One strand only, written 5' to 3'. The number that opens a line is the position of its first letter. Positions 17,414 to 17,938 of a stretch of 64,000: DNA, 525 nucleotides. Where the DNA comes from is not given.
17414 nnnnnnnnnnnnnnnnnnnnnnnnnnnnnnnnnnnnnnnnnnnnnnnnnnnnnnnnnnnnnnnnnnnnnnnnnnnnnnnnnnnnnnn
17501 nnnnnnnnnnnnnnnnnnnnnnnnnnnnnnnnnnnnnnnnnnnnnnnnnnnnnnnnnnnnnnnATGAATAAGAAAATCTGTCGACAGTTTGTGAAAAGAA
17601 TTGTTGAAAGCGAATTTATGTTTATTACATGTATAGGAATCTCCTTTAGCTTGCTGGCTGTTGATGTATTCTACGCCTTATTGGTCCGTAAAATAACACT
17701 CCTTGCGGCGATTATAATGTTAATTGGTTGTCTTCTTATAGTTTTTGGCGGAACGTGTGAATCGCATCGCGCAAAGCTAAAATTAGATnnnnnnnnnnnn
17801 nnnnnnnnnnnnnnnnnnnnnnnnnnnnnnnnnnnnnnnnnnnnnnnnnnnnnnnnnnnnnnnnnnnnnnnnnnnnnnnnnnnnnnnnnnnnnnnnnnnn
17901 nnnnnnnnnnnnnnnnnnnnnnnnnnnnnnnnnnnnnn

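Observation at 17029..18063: Tandem array of three tiny two-TM proteins with 45-bp identical 3' ends, followed by a small soluble protein, in one promoter-terminator unit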

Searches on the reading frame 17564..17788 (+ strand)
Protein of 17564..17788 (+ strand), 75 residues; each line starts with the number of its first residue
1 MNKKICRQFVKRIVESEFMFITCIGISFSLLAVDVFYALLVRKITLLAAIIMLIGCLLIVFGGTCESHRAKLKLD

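Call 9: search_protein_families(library=pfam, proteins=[window:17564-17788:+], max_evalue=1)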
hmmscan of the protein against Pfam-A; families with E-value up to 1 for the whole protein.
window:17564-17788:+ (75 aa): 2 families
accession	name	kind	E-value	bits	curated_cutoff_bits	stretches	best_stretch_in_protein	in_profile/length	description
PF11990.13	DUF3487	-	0.0048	17.1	27.8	1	13-65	20-71/114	Protein of unknown function (DUF3487)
PF12420.13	DUF3671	-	0.9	9.4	34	1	2-59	143-204/223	Fam-L, Fam-M like protein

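Call 10: search_protein_families(library=phrogs, proteins=[window:17564-17788:+], max_evalue=1)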
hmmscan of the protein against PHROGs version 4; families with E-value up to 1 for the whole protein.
window:17564-17788:+ (75 aa): 2 families
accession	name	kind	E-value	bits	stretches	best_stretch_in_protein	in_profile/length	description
phrog_26796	-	lysis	0.053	15.1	1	9-60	35-84/109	holin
phrog_30550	-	unknown function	0.67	10.5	0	40-64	21-44/220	-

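Call 15: find_homologous_proteins(query=window:17564-17788:+, max_evalue=0.01)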
Query window:17564-17788:+ (75 aa): 1 proteins with E <= 0.01 among 1 candidates.
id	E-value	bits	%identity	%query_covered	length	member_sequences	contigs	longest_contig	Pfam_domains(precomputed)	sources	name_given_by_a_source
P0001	1.6e-39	150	100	100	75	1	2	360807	-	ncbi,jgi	ncbi:MAG: hypothetical protein WC242_04000 [Candidatus Paceibacterota bacterium]|jgi:hypothetical pr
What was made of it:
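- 17564..17791 (+): ORF3, family B (subtype ...KRIVES...): 75 aa, two hydrophobic segments. NCBI WC242_04000 (call 15).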

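Call 17: find_encoding_contigs(protein=P0001, flank=10000, max_places=6)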
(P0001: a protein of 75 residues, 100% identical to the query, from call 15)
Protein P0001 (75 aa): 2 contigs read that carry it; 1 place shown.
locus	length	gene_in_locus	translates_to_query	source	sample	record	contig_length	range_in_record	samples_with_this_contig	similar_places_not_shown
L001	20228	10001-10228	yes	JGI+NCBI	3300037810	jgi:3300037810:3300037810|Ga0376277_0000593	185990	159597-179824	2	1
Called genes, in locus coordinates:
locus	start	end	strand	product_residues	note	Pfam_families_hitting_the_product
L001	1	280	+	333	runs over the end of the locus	PF01420:Methylase_S (weak)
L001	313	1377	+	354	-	PF00579:tRNA-synt_1b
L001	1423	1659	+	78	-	-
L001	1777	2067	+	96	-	-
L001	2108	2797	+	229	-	-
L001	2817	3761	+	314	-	PF00551:Formyl_trans_N, PF02911:Formyl_trans_C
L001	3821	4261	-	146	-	-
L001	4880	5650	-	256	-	-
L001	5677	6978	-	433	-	PF00089:Trypsin, PF10459:Peptidase_S46 (faint), PF13365:Trypsin_2, PF13180:PDZ_2, PF00595:PDZ (weak), PF17820:PDZ_6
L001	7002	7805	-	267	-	PF04402:SIMPL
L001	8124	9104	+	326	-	PF01476:LysM, PF23473:LysM3_LYK4_5 (faint), PF01476:LysM, PF01551:Peptidase_M23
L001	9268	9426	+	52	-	PF11295:DUF3096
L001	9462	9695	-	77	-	-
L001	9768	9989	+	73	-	-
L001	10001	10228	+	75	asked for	-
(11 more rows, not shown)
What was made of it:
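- On Class II bacteriocin-immunity locus: The flanking genes are housekeeping (calls 9, 17).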

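Call 54: search_protein_families(library=padloc, proteins=[window:17564-17788:+], max_evalue=1)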
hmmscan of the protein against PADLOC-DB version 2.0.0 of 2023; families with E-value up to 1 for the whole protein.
window:17564-17788:+ (75 aa): 0 families

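Call 55: search_protein_families(library=ncbifam, proteins=[window:17564-17788:+], max_evalue=1)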
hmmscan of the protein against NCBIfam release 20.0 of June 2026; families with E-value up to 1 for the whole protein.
window:17564-17788:+ (75 aa): 2 families
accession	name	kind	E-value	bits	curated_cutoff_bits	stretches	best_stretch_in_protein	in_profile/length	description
TIGR03750.1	conj_TIGR03750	hypoth_equivalog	0.0091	15.9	70.75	1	15-64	20-68/111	TIGR03750 family conjugal transfer protein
NF045890.1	conj_pls20_p028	equivalog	0.79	8.5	150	1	7-63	291-345/377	pLS20_p028 family conjugation system transmembrane protein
